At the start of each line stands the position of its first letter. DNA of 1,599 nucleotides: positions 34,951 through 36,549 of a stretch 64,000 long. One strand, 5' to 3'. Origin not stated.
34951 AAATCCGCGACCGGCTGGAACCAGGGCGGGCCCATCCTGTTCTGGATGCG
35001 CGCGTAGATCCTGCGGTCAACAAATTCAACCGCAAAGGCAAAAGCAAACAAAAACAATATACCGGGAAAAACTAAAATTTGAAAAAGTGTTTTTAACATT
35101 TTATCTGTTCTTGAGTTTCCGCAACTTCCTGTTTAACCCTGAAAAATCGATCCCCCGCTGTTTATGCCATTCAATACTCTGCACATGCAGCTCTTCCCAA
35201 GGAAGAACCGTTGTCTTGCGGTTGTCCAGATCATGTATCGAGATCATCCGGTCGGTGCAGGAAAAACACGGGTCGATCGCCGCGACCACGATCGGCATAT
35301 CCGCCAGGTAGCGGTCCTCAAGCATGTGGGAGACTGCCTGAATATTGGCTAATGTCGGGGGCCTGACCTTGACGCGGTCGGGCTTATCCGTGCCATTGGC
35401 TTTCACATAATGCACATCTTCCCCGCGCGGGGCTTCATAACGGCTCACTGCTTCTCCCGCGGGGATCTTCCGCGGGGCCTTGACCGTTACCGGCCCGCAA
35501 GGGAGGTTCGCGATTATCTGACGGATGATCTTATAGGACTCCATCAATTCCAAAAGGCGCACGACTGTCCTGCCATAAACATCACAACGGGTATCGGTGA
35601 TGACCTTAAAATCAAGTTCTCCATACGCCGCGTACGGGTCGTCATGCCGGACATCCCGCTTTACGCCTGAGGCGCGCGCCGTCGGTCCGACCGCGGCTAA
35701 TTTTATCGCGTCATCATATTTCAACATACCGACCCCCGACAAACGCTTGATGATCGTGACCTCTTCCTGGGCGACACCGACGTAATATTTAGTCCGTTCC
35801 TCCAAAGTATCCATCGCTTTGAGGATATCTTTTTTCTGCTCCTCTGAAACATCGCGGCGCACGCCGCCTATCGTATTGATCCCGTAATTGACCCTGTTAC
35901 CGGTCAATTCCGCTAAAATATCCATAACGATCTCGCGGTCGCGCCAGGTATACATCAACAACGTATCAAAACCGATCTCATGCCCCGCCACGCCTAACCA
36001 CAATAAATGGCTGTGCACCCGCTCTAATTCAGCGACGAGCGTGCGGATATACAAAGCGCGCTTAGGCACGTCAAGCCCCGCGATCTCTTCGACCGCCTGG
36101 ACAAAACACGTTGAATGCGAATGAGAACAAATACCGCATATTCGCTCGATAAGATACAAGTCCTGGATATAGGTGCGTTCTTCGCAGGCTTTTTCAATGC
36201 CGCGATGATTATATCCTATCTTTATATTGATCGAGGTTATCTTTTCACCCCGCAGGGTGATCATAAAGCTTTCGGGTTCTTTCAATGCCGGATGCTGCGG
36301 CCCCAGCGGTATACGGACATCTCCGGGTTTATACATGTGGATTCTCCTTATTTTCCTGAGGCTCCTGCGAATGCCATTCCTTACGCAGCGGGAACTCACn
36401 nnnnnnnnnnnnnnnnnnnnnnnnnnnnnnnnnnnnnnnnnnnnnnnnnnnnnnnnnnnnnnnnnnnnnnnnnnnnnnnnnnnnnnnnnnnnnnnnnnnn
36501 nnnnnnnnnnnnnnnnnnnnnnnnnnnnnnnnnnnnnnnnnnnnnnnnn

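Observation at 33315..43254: Complex-I-like [NiFe] hydrogenase operon with a full set of 11 Nuo-homologous subunits and intact Ni-Fe ligands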

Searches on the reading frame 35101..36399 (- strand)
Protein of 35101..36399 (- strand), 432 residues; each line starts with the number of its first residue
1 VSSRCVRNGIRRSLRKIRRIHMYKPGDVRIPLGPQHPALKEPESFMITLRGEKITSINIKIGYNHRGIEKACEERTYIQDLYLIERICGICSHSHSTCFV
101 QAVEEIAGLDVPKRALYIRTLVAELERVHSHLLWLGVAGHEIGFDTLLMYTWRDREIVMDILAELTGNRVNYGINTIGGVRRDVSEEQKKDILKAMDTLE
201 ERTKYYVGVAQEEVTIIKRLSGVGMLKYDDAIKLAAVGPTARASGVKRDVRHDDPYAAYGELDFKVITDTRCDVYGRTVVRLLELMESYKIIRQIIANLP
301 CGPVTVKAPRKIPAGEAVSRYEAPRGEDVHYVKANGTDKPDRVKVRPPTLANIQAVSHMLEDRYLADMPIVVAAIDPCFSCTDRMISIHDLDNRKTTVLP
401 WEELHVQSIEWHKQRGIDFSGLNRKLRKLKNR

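Call 3: search_protein_families(library=pfam, proteins=[window:35101-36399:-], max_evalue=0.01)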
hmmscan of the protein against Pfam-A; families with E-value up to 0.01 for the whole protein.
window:35101-36399:- (432 aa): 2 families
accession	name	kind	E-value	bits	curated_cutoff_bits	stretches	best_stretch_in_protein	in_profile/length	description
PF00346.24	Complex1_49kDa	-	7.4e-71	238.8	24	2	142-310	2-170/271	Respiratory-chain NADH dehydrogenase, 49 Kd subunit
PF00374.24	NiFeSe_Hases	-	1.8e-14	54.1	25.8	1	66-134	1-69/508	Nickel-dependent hydrogenase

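Call 4: search_protein_families(library=ncbifam, proteins=[window:35101-36399:-], max_evalue=0.01)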
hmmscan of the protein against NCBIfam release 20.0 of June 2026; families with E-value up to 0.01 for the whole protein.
window:35101-36399:- (432 aa): 15 families
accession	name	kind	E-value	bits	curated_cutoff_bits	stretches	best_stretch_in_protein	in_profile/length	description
NF004739.1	PRK06075.1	equivalog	6.8e-104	347.7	360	2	30-309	3-282/384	NADH-quinone oxidoreductase subunit D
NF040602.1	F420_dehyd_FpoD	exception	3e-92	309.5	600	1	25-384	5-372/372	F420H2 dehydrogenase subunit FpoD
TIGR01962.1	NuoD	equivalog_domain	3.6e-92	309.2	459.35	2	29-309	4-284/386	NADH dehydrogenase (quinone) subunit D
NF008974.0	PRK12322.1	equivalog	1.3e-81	274.4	522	1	27-379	6-361/366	NADH-quinone oxidoreductase subunit D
NF009808.0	PRK13292.1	equivalog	2.6e-73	247.2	1156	2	30-303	410-683/791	NADH-quinone oxidoreductase subunit B/C/D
NF005649.0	PRK07415.1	equivalog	5.8e-67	226.4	583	2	30-304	13-288/394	NAD(P)H-quinone oxidoreductase subunit H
NF008728.0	PRK11742.1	equivalog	4.3e-63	213.6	840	2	31-310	218-497/598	NADH-quinone oxidoreductase subunit C/D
TIGR03295.1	frhA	equivalog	1.2e-20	73.9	392.5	2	66-206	41-188/412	coenzyme F420 hydrogenase subunit alpha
NF033181.1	NiFeSe_hydrog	equivalog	1.7e-14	53.6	600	1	60-134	32-106/507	nickel-dependent hydrogenase large subunit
NF045518.1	H2_NiFeSe_large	exception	2e-14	53.3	780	2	62-134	34-106/485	NiFeSe hydrogenase large subunit HysA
NF040828.1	sulfhyd_ShyA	equivalog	6.5e-11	41.7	700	1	49-196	21-180/415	NAD(P)-dependent hydrogenase/sulfhydrogenase 2 subunit alpha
NF041785.2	VhuA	equivalog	1.3e-10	40.4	800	1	66-134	39-107/418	F420-non-reducing hydrogenase Vhu subunit A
NF007778.0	PRK10467.1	equivalog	9.3e-10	37.4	969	1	62-133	35-106/567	hydrogenase 2 large subunit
NF007550.0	PRK10170.1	equivalog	1.9e-07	29.9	1101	1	56-134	44-122/597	Ni/Fe-hydrogenase large subunit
NF040832.1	sulfhyd_HydA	equivalog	0.00022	20.4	880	0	74-144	48-120/426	NADPH-dependent hydrogenase/sulfhydrogenase 1 subunit alpha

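Call 7: find_homologous_proteins(query=window:35101-36336:-)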
Query window:35101-36336:- (411 aa): 8000 proteins with E <= 0.001 among 8000 candidates; the best 120 are listed.
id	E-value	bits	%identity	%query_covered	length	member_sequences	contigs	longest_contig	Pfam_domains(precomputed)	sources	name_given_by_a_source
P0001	1.7e-271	918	97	100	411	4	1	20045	PF00374.25,PF00346.25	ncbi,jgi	-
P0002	3.7e-271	917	97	100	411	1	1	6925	PF00374.25,PF00346.25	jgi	jgi:NADH-quinone oxidoreductase subunit D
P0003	6.8e-264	893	95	100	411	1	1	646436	PF00374.25,PF00346.25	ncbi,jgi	ncbi:MAG: nickel-dependent hydrogenase large subunit [Candidatus Omnitrophota bacterium]|jgi:NADH-qu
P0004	6.1e-228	775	80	99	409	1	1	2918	PF00374.25,PF00346.25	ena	-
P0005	8.4e-228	774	80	99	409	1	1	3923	PF00374.25,PF00346.25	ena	-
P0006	1.1e-227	774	81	99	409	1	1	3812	PF00374.25,PF00346.25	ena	-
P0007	3.5e-227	772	80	99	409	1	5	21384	PF00374.25,PF00346.25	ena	-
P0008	3.9e-227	772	81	99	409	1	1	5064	PF00374.25,PF00346.25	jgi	-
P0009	9.0e-227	771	80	99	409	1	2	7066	PF00374.25,PF00346.25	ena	-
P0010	1.5e-226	770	80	99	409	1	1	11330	PF00374.25,PF00346.25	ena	-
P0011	1.9e-226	770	80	99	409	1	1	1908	PF00374.25,PF00346.25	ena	-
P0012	3.8e-225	765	78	100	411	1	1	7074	PF00374.25,PF00346.25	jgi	-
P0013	1.3e-223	760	80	99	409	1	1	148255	PF00374.25,PF00346.25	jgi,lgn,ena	-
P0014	1.5e-223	760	79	99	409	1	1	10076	PF00374.25,PF00346.25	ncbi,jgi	ncbi:MAG: nickel-dependent hydrogenase large subunit [Candidatus Omnitrophota bacterium]|jgi:NADH-qu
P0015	1.7e-223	760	79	99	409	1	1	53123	PF00374.25,PF00346.25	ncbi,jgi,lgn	ncbi:MAG: nickel-dependent hydrogenase large subunit [Candidatus Omnitrophota bacterium]|jgi:NADH-qu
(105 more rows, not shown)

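Call 8: search_solved_structures(query=window:35101-36336:-, max_evalue=1e-10)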
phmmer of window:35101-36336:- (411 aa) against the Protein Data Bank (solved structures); distinct sequences matched with E-value up to 1e-10: 57.
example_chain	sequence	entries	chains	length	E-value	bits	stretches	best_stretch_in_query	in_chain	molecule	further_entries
6cfw_L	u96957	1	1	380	3.1e-100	339.1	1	7-363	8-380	Membrane-bound hydrogenase subunit alpha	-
7z0s_E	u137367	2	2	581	3.5e-79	269.8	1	9-389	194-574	Formate hydrogenlyase subunit 5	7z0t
2fug_4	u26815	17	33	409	1.7e-62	214.8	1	9-292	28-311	NADH-quinone oxidoreductase chain 4 | NADH-QUINONE OXIDOREDUCTASE SUBUNIT 4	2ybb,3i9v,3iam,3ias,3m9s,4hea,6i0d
8e9g_D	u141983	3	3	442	5.6e-59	203.2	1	8-287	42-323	NADH-quinone oxidoreductase subunit D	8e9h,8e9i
6hum_H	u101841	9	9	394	4.9e-56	193.6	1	9-291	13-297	NAD(P)H-quinone oxidoreductase subunit H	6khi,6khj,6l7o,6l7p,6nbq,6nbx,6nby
7q5y_B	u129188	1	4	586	2.1e-55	191.5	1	5-282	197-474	NADH-quinone oxidoreductase subunit C/D 2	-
6u8y_L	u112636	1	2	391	8.2e-55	189.5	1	10-362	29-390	NADH dehydrogenase subunit D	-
7eu3_H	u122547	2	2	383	3.1e-53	184.3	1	9-284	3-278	NAD(P)H-quinone oxidoreductase subunit H, chloroplastic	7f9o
9iho_D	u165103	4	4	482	2.7e-51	177.9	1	9-298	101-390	NUCM (49 kDa) subunit of mitochondrial NADH:ubiquinone oxidoreductase (Complex I)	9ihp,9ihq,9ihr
7zm7_C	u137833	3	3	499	4.5e-51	177.2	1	9-293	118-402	NADH-ubiquinone oxidoreductase 49 kDa subunit-like protein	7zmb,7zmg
7wfg_H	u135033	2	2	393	6.6e-51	176.7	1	9-283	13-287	NAD(P)H-quinone oxidoreductase subunit H, chloroplastic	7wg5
9grx_H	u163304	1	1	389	9.8e-50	172.8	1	9-283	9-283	NAD(P)H-quinone oxidoreductase subunit H, chloroplastic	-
8qby_D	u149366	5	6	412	2e-48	168.5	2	8-283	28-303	NADH-quinone oxidoreductase subunit D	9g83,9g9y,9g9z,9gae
8ba0_D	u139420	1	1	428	2.4e-47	165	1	8-293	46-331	Complex I-49kD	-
8b9z_D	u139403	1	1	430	2.4e-47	164.9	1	8-293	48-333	Complex I-49kD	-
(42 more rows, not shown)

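Call 12: find_related_loci(query=window:35101-36336:-, collection=genome_contigs, flank=10000)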
Query window:35101-36336:- (411 aa) in genome_contigs; peptide patterns used: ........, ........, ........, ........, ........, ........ (x = any residue, [..] = any of these).
599 stretches matched a pattern (row limit reached: there are more); 515 encode a relative of the query (tblastn E <= 1e-3); the best 80 are kept; 80 distinct loci.
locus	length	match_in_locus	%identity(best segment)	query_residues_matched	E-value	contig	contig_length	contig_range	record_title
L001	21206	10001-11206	95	1-402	0e+0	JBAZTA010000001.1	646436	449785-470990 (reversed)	MAG: Candidatus Omnitrophota bacterium isolate SO_2017_GW1_19 NODE_65_length_646436_cov_2.090577_OW334_2017, whole genom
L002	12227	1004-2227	78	1-407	0e+0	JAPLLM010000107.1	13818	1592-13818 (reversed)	MAG: Candidatus Omnitrophota bacterium isolate LacPavin_0419_WC70L_MAG_46_7 LacPavin_0419_WC70L_scaffold_266421, whole g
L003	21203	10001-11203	78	6-406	0e+0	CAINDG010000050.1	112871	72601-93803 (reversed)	MAG: uncultured planctomycete isolate A14_bin-1425 genome assembly, contig: bin-1425:50/54, whole genome shotgun sequenc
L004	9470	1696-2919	78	1-407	0e+0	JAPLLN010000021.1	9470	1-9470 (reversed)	MAG: Candidatus Omnitrophota bacterium isolate LacPavin_0419_WC70S_MAG_47_9 LacPavin_0419_WC70S_scaffold_468768, whole g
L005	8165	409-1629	77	1-407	0e+0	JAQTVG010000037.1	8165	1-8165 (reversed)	MAG: Candidatus Omnitrophota bacterium isolate STB_82 NODE_24425_length_8165_cov_2.608734_Sandtown_B, whole genome shotg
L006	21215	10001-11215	78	1-405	0e+0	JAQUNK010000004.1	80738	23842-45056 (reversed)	MAG: Candidatus Omnitrophota bacterium isolate STD1_176 NODE_594_length_80738_cov_6.873615_Sandtown_D1, whole genome sho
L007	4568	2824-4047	76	1-408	0e+0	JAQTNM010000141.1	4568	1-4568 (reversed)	MAG: Candidatus Omnitrophota bacterium isolate STA_64 NODE_49545_length_4568_cov_2.431885_Sandtown_A, whole genome shotg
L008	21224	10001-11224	76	1-408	0e+0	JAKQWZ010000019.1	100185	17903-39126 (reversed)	MAG: Candidatus Omnitrophota bacterium isolate USST_metabat.37 k141_892167, whole genome shotgun sequence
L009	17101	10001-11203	77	6-406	0e+0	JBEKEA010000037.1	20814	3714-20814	MAG: Sedimentisphaerales bacterium isolate SPRUCE 196 SPRUCE_196_37, whole genome shotgun sequence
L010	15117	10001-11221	77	1-407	0e+0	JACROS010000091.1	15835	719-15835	MAG: Candidatus Omnitrophota bacterium isolate NC_groundwater_1967_Pr3_S-0.2um_38_3 scaffold_714252, whole genome shotgu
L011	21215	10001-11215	77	6-410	0e+0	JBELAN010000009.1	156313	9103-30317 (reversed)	MAG: Sedimentisphaerales bacterium isolate SPRUCE 94 SPRUCE_94_9, whole genome shotgun sequence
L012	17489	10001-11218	77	1-406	0e+0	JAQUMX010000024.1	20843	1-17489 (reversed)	MAG: Candidatus Omnitrophota bacterium isolate STD1_164 NODE_5696_length_20843_cov_5.151767_Sandtown_D1, whole genome sh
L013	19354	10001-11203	77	6-406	0e+0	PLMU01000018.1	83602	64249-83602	MAG: Phycisphaerales bacterium isolate fen_1357 73.20120800_E2X.42_contig_260, whole genome shotgun sequence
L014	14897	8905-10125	76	1-407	0e+0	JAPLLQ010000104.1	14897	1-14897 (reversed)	MAG: Candidatus Omnitrophota bacterium isolate LacPavin_0419_WC90_MAG_41_7 LacPavin_0419_WC90_scaffold_775950, whole gen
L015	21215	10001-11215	76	1-405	0e+0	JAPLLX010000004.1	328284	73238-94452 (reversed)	MAG: Candidatus Omnitrophota bacterium isolate LacPavin_0920_WC90_MAG_43_22 LacPavin_0920_WC90_scaffold_61939, whole gen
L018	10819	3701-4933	75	1-410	0e+0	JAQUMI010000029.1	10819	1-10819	MAG: Candidatus Omnitrophota bacterium isolate STD1_150 NODE_17132_length_10819_cov_6.017209_Sandtown_D1, whole genome s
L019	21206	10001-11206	77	7-408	0e+0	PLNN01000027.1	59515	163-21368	MAG: Candidatus Omnitrophota bacterium isolate fen_1320 73.20120800_E1X.39_contig_700, whole genome shotgun sequence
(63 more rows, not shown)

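Call 51: search_protein_representatives(protein=window:35101-36336:-)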
Query: 411 residues. Proteins with E-value up to 0.001 (for the whole library): 9477; up to 1e-10: 4641; up to 1e-30: 974. The best 150 are listed.
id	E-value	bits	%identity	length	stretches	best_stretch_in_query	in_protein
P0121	1.4e-167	574.1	61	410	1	7-402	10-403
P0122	1.5e-138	478.5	54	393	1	6-388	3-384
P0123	7.1e-133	459.8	52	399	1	4-393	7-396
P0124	6.4e-128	443.5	52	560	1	7-394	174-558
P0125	9.6e-122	423.2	51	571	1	3-367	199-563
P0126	5.4e-121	420.7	55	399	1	9-369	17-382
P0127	8.4e-117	406.9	50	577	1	4-394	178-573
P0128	1.6e-116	406.0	50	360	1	7-363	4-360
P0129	2.1e-115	402.3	60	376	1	7-299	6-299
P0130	7.7e-114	397.1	47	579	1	3-384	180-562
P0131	1.2e-113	396.5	49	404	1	6-382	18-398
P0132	3.1e-113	395.2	46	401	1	8-394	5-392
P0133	1.3e-111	389.8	46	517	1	7-363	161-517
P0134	4.8e-109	381.4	48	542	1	3-378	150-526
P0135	1.6e-107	376.3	46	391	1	9-383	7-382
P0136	2.4e-107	375.7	48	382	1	6-374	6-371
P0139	1.9e-106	372.8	45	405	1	9-401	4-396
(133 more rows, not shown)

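Call 53: search_solved_structures(query=window:35101-36336:-, max_evalue=1e-60, show_alignments=3)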
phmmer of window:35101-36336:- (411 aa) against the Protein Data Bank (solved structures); distinct sequences matched with E-value up to 1e-60: 3.
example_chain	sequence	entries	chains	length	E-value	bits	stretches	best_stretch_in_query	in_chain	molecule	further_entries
6cfw_L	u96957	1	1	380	3.1e-100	339.1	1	7-363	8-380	Membrane-bound hydrogenase subunit alpha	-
7z0s_E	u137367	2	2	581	3.5e-79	269.8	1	9-389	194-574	Formate hydrogenlyase subunit 5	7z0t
2fug_4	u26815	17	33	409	1.7e-62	214.8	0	9-292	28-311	NADH-quinone oxidoreductase chain 4 | NADH-QUINONE OXIDOREDUCTASE SUBUNIT 4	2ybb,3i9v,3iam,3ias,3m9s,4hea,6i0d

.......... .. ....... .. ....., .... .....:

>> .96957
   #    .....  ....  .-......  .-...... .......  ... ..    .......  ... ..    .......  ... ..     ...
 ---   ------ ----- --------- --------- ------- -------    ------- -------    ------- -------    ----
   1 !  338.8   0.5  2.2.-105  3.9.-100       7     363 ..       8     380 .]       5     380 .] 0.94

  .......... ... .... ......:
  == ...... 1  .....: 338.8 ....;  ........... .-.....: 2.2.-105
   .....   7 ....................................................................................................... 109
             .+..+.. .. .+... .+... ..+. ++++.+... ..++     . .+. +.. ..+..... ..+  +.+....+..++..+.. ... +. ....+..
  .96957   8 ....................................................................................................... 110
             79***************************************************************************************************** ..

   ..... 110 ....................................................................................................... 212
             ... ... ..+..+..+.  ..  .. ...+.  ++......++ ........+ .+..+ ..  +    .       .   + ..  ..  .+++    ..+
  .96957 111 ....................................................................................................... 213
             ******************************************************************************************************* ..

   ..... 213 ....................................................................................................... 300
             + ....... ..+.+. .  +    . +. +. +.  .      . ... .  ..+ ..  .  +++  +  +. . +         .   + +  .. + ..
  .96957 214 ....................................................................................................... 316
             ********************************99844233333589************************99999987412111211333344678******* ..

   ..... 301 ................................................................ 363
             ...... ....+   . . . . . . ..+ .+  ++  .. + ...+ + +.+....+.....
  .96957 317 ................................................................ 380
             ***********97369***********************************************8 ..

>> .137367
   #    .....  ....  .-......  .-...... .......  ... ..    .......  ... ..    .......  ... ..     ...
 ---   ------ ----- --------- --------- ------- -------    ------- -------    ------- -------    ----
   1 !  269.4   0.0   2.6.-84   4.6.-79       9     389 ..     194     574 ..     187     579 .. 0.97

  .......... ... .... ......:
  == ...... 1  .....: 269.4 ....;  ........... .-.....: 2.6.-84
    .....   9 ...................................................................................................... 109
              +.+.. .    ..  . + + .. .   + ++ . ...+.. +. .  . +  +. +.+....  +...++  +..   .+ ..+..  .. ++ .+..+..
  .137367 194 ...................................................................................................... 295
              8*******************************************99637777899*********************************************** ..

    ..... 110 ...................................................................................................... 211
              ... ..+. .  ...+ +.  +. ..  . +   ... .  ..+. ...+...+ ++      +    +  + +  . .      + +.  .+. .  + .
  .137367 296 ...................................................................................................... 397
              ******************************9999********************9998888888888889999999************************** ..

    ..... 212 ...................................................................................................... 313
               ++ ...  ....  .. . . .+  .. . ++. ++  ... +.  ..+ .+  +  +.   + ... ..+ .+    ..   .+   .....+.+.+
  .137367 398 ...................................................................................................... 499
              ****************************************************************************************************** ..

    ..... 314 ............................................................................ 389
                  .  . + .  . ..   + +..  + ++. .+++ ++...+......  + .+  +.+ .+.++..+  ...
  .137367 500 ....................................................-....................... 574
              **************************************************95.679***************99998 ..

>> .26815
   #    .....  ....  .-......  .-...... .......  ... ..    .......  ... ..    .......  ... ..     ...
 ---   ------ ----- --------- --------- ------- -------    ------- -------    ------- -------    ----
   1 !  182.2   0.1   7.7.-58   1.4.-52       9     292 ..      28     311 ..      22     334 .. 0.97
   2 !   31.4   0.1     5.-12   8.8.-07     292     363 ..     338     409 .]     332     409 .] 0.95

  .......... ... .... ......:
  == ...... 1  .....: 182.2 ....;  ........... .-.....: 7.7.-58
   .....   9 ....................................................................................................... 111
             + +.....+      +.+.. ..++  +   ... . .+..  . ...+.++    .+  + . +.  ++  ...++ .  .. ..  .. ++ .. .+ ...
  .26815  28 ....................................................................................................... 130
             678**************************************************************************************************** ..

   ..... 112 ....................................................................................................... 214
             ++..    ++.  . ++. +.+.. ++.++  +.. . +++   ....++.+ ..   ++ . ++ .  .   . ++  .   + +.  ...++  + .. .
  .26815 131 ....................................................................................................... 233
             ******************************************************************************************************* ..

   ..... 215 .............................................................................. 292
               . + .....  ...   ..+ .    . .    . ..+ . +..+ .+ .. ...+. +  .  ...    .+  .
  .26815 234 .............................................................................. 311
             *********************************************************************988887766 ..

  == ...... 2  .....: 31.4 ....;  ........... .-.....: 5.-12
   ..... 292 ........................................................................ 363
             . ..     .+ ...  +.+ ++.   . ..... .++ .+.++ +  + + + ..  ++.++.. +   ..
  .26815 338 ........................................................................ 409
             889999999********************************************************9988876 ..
